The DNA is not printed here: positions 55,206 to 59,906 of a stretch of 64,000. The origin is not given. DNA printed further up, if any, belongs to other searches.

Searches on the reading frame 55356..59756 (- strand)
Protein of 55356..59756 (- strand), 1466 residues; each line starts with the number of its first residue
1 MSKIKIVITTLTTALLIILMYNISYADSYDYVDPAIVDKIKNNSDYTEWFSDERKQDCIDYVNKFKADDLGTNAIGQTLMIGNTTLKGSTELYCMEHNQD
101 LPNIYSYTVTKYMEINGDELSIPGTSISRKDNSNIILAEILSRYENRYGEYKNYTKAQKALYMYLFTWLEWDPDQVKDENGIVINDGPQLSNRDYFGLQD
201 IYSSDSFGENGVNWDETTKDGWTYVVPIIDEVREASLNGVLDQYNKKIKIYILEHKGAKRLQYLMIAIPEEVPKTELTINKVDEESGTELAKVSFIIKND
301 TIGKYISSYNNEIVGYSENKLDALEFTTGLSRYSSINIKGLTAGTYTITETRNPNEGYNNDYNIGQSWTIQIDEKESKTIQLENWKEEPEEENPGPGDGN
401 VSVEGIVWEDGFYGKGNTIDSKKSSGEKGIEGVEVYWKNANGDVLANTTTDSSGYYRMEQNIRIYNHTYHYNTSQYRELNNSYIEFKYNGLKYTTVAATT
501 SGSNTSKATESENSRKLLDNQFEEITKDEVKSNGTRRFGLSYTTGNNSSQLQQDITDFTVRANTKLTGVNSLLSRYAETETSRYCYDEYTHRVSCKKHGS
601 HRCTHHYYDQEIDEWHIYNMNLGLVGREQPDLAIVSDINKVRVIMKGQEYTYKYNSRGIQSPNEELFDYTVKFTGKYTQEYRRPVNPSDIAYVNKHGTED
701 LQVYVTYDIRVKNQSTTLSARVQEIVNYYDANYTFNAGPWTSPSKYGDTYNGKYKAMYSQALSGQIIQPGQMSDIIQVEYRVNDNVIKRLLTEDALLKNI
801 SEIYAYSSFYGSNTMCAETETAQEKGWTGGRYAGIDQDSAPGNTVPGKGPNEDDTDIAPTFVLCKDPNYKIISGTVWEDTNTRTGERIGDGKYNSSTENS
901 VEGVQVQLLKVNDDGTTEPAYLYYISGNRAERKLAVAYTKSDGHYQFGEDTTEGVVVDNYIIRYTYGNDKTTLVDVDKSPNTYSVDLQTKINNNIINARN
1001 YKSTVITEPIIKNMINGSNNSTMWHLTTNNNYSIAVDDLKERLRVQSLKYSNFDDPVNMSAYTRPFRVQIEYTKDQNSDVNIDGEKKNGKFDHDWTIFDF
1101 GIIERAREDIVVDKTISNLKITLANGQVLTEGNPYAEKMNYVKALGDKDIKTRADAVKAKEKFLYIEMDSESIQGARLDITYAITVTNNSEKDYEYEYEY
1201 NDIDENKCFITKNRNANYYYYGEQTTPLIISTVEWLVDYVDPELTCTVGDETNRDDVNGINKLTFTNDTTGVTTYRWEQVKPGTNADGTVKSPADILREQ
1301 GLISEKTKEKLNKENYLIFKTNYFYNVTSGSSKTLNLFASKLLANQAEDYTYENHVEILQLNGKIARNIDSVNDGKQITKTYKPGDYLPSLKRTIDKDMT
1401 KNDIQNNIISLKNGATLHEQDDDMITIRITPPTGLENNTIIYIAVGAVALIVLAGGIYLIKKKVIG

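Call 63: search_protein_families(library=pfam, proteins=[window:55356-59756:-], max_evalue=0.00001)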
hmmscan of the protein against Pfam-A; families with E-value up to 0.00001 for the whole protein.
window:55356-59756:- (1466 aa): 1 family
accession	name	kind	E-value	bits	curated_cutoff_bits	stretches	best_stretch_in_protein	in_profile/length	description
PF17802.7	SpaA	-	7.1e-08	32.9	23.1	1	276-384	2-89/91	Prealbumin-like fold domain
